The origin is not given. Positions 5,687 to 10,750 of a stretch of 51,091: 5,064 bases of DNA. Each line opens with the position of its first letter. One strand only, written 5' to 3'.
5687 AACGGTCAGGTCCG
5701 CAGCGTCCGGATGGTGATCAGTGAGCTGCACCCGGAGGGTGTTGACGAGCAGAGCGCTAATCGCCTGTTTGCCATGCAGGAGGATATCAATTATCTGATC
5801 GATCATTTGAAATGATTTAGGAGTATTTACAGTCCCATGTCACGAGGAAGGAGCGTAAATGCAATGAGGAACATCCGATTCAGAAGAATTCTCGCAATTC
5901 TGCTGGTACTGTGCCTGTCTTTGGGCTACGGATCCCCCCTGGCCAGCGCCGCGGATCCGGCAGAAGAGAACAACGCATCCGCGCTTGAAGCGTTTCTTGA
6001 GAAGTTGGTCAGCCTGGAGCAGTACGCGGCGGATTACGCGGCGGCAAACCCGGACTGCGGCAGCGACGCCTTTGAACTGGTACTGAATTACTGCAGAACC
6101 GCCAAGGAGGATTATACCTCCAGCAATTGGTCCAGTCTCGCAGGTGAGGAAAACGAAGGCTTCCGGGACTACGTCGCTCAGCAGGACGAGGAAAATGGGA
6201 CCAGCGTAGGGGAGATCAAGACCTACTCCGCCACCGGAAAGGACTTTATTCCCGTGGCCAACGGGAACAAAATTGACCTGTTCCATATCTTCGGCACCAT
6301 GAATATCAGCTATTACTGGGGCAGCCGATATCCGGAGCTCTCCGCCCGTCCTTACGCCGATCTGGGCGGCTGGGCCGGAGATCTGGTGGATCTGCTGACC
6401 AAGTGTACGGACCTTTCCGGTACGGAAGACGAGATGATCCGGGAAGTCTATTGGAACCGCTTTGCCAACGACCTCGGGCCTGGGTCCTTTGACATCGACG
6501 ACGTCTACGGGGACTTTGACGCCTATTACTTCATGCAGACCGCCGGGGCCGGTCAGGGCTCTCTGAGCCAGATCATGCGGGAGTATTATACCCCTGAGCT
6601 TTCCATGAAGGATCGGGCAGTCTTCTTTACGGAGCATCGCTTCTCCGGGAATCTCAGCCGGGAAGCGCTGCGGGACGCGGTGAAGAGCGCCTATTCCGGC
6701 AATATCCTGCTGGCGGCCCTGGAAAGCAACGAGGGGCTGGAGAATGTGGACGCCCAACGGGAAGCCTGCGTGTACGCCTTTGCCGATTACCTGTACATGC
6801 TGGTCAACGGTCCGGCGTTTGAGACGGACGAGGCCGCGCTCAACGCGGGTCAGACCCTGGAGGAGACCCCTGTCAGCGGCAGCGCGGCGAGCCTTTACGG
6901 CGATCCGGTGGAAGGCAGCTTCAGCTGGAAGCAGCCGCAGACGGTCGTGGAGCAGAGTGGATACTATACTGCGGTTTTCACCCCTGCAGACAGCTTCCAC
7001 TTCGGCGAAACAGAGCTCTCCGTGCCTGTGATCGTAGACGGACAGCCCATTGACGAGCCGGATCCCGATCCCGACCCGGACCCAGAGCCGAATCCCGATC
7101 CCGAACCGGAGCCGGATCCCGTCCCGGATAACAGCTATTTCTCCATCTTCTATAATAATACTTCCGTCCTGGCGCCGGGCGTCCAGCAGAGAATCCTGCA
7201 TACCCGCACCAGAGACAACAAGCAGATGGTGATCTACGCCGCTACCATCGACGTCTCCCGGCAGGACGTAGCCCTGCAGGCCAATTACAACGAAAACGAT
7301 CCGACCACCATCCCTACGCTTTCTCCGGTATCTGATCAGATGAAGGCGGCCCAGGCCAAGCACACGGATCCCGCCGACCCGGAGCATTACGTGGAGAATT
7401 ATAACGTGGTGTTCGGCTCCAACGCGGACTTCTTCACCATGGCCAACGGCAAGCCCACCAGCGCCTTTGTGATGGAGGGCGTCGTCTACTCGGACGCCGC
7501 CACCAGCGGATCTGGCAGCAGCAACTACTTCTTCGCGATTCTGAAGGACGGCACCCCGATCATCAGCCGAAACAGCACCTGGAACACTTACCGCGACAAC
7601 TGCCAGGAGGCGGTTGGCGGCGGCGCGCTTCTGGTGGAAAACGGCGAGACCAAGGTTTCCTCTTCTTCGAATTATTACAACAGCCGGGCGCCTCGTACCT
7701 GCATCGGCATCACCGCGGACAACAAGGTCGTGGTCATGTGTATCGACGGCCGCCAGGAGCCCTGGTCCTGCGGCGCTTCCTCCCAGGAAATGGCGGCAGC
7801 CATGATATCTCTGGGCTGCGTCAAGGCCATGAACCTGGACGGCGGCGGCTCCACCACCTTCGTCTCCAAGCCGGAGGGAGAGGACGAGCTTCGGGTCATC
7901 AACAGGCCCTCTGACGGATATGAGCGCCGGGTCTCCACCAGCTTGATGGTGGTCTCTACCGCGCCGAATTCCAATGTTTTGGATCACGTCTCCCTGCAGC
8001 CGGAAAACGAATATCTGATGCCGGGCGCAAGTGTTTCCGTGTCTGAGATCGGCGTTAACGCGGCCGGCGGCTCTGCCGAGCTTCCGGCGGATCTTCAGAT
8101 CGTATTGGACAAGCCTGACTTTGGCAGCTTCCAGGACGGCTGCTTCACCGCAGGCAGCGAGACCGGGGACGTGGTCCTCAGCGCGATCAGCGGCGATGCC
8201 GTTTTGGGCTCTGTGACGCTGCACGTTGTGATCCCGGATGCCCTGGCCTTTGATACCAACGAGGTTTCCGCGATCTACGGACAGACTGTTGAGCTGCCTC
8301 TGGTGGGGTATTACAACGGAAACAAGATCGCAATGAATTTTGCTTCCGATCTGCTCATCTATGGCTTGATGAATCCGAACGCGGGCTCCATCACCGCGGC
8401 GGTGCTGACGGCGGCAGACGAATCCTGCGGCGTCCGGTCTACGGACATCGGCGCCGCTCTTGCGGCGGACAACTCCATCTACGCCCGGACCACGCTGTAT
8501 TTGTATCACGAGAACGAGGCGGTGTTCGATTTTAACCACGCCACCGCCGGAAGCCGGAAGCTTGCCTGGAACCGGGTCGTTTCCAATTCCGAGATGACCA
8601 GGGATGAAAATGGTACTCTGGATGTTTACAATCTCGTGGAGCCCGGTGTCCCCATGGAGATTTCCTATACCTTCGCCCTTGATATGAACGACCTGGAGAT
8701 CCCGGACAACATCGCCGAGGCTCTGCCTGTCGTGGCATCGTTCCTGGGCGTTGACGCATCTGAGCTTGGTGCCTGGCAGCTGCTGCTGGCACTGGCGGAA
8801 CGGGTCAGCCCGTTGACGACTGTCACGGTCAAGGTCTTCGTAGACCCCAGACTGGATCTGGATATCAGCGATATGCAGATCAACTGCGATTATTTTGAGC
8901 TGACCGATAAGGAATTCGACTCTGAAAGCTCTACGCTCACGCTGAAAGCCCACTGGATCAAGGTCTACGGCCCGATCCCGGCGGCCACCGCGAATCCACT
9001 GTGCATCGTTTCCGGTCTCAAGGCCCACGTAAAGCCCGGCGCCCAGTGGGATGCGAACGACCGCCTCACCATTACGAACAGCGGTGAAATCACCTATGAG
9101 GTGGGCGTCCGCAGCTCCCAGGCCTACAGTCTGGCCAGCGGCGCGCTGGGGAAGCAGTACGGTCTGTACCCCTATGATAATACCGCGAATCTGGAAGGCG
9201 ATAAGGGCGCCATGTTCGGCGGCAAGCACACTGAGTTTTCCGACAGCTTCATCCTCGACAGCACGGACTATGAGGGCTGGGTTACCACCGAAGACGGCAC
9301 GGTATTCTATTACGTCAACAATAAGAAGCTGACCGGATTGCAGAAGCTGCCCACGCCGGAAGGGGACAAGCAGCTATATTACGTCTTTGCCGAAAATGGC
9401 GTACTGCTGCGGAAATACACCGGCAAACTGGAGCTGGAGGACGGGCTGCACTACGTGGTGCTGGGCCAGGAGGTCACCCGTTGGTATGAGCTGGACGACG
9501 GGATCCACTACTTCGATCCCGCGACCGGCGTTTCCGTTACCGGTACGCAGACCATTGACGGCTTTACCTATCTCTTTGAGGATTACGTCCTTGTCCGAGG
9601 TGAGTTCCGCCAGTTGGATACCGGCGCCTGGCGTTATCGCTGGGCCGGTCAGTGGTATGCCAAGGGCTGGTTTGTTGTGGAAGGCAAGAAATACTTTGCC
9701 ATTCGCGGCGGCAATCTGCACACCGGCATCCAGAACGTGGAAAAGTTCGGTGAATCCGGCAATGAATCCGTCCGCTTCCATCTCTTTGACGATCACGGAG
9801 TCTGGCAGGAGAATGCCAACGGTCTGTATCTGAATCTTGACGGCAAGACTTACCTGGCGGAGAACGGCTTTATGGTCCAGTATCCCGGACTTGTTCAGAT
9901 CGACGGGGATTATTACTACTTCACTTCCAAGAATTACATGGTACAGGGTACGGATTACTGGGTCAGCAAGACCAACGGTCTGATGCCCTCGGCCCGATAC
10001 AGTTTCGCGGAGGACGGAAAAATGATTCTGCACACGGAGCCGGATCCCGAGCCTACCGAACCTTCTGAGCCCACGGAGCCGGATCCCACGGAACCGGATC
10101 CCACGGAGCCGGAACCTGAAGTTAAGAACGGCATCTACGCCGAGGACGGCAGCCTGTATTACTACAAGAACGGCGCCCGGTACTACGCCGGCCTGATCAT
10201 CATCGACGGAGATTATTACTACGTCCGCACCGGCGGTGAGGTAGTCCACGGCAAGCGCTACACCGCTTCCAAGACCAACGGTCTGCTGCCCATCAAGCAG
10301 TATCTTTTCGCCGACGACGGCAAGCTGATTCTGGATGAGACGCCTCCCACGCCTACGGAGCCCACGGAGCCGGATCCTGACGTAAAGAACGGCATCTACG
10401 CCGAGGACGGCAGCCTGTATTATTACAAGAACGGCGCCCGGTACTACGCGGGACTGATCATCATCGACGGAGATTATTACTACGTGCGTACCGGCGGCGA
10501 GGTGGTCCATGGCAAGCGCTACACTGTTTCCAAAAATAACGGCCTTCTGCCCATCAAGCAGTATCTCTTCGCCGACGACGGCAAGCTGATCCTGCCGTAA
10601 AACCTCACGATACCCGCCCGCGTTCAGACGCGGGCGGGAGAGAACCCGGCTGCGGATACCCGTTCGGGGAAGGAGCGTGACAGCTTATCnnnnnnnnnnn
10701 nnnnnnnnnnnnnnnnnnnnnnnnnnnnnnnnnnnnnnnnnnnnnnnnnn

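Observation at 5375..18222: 12.8-kb surface-protein cassette spliced into the middle of the glycan operon: candidate self-contained polymer-plus-docked-protein system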

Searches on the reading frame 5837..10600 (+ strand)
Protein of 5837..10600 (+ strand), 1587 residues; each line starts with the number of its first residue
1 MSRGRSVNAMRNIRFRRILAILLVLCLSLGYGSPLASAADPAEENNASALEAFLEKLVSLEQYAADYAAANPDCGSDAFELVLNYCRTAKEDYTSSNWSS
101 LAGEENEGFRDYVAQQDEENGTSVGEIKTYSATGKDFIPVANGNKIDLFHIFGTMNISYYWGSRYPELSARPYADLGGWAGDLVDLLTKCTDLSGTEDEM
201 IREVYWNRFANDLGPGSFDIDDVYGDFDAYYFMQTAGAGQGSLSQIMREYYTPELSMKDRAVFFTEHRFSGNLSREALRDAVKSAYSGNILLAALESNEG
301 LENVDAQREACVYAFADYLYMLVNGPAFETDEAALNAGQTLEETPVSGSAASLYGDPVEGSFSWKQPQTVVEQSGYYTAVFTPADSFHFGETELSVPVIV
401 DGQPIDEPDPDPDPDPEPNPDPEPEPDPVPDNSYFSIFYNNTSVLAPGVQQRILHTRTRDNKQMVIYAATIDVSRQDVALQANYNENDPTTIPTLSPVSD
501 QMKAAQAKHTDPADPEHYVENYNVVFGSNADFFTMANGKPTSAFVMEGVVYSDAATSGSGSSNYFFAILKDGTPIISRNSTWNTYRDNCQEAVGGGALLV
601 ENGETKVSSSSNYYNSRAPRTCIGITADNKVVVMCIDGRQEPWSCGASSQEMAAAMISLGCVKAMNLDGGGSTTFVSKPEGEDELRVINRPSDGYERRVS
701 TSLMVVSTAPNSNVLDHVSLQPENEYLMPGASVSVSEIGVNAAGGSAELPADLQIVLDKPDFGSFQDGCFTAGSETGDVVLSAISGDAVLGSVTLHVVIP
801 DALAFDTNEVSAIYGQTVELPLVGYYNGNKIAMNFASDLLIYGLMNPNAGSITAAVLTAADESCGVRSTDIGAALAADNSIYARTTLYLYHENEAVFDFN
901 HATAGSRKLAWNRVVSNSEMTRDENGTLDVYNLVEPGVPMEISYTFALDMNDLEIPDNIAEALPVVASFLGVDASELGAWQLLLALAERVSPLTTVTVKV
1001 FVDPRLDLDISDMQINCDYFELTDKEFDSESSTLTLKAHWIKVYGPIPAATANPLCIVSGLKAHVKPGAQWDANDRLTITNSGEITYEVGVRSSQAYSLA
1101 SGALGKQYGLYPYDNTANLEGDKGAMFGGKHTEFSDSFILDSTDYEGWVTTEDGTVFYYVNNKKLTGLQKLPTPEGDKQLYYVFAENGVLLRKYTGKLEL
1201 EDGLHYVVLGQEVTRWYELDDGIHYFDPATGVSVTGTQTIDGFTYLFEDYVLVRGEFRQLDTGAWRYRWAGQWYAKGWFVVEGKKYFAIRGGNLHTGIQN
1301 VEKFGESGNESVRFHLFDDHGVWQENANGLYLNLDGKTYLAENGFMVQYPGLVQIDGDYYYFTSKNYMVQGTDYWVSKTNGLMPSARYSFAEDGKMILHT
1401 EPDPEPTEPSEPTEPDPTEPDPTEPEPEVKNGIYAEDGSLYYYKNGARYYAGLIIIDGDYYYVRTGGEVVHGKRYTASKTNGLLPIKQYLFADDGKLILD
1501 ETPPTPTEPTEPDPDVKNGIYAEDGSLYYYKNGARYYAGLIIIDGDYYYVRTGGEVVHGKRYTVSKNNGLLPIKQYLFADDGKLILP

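Call 4: search_protein_families(library=pfam, proteins=[window:5837-10600:+], max_evalue=0.01)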
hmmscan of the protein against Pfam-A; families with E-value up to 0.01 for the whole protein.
window:5837-10600:+ (1587 aa): 2 families
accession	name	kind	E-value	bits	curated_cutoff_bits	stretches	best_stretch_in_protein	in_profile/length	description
PF09992.14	NAGPA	-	1.5e-39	136.4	25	1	522-705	1-168/169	Phosphodiester glycosidase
PF19127.6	Choline_bind_3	-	0.0023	18.3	27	0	1234-1267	1-34/47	Choline-binding repeat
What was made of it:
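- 7400..7951 (+): NAGPA / DUF2233 phosphodiester glycosidase domain with DGGGS motif (nt 7838-7852). PF09992, 136 bits (call 4).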

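Call 7: search_protein_families(library=ncbifam, proteins=[window:5837-10600:+], max_evalue=0.01)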
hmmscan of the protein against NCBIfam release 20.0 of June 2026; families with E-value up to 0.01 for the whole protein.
window:5837-10600:+ (1587 aa): 3 families
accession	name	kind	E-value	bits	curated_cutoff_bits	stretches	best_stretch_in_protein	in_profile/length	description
NF033930.1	pneumo_PspA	exception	2.7e-06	26.4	850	1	1403-1472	416-483/659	pneumococcal surface protein A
TIGR04035.1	glucan_65_rpt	repeat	0.00016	21.8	147.7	1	1225-1267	3-44/64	glucan-binding repeat-containing protein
NF037973.1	metallo_SslE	exception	0.00036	18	3000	1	401-453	51-102/1519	lipoprotein metalloprotease SslE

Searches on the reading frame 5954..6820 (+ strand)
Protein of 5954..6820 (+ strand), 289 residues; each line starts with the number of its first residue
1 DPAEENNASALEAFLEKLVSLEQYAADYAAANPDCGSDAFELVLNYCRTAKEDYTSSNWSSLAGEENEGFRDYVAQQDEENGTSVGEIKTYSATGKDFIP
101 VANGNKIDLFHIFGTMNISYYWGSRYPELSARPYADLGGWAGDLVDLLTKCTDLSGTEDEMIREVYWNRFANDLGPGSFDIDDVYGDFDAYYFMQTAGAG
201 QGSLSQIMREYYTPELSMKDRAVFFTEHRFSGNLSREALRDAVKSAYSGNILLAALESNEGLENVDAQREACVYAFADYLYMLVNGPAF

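Call 43: search_solved_structures(query=A4, max_evalue=10, show_alignments=2)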
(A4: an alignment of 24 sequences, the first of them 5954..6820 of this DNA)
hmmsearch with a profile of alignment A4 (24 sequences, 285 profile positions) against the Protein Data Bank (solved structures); distinct sequences matched with E-value up to 10: 5.
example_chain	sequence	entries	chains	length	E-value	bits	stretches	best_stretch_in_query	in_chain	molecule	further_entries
8fre_A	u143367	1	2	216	0.0083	18.8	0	12-56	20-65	RBL4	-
7oda_A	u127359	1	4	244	0.013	18.2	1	118-222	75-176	Beta-lactamase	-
5ukh_A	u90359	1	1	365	0.014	18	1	164-220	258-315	Uncharacterized protein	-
6nlw_A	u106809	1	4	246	0.016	17.9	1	119-223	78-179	Beta-lactamase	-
8pea_A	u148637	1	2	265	0.3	13.7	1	119-218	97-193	Beta-lactamase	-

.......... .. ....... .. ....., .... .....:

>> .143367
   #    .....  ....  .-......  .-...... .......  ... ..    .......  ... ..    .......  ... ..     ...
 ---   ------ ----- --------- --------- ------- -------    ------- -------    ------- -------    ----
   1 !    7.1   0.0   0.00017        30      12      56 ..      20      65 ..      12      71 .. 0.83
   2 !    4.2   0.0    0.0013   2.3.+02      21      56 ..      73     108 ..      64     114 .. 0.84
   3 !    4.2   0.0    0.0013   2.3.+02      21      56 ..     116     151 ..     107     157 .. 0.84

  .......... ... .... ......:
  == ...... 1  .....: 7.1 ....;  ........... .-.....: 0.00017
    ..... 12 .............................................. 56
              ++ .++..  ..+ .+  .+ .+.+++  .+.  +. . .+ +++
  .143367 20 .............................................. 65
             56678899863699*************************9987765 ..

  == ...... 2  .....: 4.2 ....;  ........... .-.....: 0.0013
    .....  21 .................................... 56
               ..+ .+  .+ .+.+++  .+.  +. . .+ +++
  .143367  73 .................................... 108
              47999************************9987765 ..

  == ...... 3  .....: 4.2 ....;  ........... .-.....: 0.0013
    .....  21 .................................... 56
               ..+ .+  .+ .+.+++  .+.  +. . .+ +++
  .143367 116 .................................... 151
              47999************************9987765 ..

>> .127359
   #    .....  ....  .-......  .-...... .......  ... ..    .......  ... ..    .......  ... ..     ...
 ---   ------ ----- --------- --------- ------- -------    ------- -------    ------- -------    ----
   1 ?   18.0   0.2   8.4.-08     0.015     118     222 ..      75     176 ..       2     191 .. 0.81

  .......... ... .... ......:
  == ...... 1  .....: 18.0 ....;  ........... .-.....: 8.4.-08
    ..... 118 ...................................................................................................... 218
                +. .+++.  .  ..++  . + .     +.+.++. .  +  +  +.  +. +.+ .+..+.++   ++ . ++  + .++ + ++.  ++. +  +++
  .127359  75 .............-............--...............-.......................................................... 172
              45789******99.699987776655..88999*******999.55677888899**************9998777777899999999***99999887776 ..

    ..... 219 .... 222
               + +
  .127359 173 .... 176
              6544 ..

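Call 44: search_protein_families(library=pfam, alignment_id=A4, max_evalue=1)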
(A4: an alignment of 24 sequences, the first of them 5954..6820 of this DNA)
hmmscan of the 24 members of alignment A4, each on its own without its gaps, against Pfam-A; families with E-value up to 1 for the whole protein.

A. member 1, window:5954-6820:+ (289 aa): 0 families

B. families by the number of members that match (of 24 scanned): 11 families
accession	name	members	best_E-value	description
PF23302.1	HTH_DNAJC9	1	0.011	DNAJC9 HTH domain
PF24723.1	DUF7675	1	0.038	Family of unknown function (DUF7675)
PF21413.3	SHQ1-like_CS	1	0.048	SHQ1-like, CS domain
PF24467.1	ARM_FBXO47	1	0.069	FBXO47, ARM repeats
PF23400.1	CARF_Card1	1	0.075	Card1 CARF domain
PF25792.1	BREX_BrxC_helical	1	0.082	BREX ATP-binding protein BrxC alpha helical domain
PF02391.22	MoaE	1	0.12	MoaE protein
PF12010.13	DUF3502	1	0.14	Domain of unknown function (DUF3502)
PF12570.13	DUF3750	1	0.15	Protein of unknown function (DUF3750)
PF22222.1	Cpf1_PI-like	1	0.17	CRISPR-associated endonuclease Cpf1 PI domain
PF00165.29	HTH_AraC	1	0.27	Bacterial regulatory helix-turn-helix proteins, AraC family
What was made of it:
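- On prok-TelC (Lipocone superfamily): No Pfam hit (call 44).
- Tried and rejected: Nothing found (call 44).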

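Call 66: search_solved_structures(query=A4, max_evalue=0.02, show_alignments=3)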
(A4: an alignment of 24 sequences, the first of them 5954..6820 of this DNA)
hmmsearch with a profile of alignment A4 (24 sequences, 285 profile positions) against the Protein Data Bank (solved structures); distinct sequences matched with E-value up to 0.02: 4.
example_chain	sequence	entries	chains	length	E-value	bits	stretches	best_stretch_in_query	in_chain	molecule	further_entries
8fre_A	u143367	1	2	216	0.0083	18.8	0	12-56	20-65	RBL4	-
7oda_A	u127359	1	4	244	0.013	18.2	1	118-222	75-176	Beta-lactamase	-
5ukh_A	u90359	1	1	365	0.014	18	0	164-220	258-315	Uncharacterized protein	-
6nlw_A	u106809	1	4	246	0.016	17.9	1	119-223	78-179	Beta-lactamase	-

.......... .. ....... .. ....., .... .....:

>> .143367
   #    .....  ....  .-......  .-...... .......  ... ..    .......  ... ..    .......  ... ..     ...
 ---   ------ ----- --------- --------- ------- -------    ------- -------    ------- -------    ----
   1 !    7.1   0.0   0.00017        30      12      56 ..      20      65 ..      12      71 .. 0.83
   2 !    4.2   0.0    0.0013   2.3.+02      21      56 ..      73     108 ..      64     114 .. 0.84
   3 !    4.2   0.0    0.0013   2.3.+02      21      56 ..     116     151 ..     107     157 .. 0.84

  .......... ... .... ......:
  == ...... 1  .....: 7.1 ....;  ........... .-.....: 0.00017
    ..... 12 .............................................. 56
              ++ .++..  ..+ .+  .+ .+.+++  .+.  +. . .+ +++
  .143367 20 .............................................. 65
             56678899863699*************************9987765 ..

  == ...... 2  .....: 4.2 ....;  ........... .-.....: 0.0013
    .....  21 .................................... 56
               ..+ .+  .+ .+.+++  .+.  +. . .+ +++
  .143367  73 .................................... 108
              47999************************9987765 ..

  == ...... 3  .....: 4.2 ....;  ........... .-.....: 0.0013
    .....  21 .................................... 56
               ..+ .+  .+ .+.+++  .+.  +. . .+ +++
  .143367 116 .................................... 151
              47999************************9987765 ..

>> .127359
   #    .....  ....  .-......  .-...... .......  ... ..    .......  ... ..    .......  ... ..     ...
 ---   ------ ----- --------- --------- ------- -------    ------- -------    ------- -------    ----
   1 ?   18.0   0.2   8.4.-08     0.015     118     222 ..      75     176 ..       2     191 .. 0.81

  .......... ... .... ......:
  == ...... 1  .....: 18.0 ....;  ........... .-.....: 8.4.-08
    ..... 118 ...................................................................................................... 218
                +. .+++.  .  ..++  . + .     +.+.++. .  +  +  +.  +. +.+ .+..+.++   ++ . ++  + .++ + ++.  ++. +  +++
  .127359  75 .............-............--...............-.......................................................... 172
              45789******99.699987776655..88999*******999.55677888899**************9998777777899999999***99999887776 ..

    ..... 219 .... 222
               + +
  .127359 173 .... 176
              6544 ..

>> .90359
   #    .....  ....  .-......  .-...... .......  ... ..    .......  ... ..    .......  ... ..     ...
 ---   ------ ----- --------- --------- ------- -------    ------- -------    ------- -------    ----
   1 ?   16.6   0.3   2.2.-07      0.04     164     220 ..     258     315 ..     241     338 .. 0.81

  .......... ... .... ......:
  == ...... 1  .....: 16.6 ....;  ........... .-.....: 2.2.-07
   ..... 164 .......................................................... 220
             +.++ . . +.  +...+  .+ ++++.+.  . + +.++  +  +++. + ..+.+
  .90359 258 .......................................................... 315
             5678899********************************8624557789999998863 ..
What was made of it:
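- On prok-TelC (Lipocone superfamily): A profile of 24 homologues hits 5UKH at E=0.014 over 57 residues, among equally weak unrelated hits (calls 43, 66).
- TelC-like motif (calls 43, 66).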

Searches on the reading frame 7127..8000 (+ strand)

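Call 95: search_solved_structures(query=window:7127-8000:+, max_evalue=0.001, show_alignments=2)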
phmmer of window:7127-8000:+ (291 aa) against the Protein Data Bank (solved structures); distinct sequences matched with E-value up to 0.001: 8.
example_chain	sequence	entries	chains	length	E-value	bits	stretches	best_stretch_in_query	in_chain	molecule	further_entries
3ohg_A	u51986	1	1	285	1.5e-17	67.6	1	9-276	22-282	Uncharacterized protein from DUF2233 family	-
6ozd_A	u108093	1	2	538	1.6e-11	47.8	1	158-274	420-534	Putative exported protein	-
6pku_A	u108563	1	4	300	1.7e-09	41.2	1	99-247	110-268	N-acetylglucosamine-1-phosphodiester alpha-N-acetylglucosaminidase (NAGPA)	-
6pky_A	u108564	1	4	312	3.8e-09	40.1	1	98-247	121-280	N-acetylglucosamine-1-phosphodiester alpha-N-acetylglucosaminidase (NAGPA)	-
6u11_A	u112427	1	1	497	2.7e-06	30.7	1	85-246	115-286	EGF-like domain-containing protein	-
5h3k_A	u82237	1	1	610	1.3e-05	28.5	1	160-245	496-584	Slr0280 protein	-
6pki_A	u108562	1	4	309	0.00051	23.3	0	172-247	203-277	N-acetylglucosamine-1-phosphodiester alpha-N-acetylglucosaminidase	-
6pkg_A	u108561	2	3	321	0.00056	23.1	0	182-247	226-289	N-acetylglucosamine-1-phosphodiester alpha-N-acetylglucosaminidase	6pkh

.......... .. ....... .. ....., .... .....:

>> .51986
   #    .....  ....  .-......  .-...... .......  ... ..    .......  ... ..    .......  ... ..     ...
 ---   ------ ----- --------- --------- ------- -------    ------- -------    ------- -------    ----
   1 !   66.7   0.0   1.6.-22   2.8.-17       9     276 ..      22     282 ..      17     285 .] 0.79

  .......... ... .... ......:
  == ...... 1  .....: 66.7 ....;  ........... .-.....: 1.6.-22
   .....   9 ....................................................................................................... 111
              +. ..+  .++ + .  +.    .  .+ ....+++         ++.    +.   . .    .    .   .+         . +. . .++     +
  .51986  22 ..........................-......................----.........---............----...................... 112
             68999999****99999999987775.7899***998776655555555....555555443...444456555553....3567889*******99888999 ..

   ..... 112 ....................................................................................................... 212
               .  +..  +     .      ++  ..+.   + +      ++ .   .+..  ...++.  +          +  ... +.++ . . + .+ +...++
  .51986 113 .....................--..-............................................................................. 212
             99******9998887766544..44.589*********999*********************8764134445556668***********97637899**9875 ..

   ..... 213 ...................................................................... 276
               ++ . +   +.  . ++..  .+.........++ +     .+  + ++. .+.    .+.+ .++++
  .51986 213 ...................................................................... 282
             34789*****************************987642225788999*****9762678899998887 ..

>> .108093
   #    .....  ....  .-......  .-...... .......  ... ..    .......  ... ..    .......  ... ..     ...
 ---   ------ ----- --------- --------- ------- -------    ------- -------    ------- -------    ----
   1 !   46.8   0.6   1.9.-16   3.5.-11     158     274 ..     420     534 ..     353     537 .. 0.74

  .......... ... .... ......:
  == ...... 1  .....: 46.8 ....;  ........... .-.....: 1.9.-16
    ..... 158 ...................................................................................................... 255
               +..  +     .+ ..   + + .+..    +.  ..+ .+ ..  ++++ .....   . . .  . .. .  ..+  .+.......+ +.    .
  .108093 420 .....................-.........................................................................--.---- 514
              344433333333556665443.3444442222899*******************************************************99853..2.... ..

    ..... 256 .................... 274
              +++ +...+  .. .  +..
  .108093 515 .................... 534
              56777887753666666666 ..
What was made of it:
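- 7400..7951 (+): PDB 3OHG at 1.5e-17, plus vertebrate NAGPA structures (call 95).
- On NAGPA / DUF2233 phosphodiester glycosidase (PF09992): 3OHG at E=1.5e-17; vertebrate NAGPA 6PKU at 1.7e-9 (call 95).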
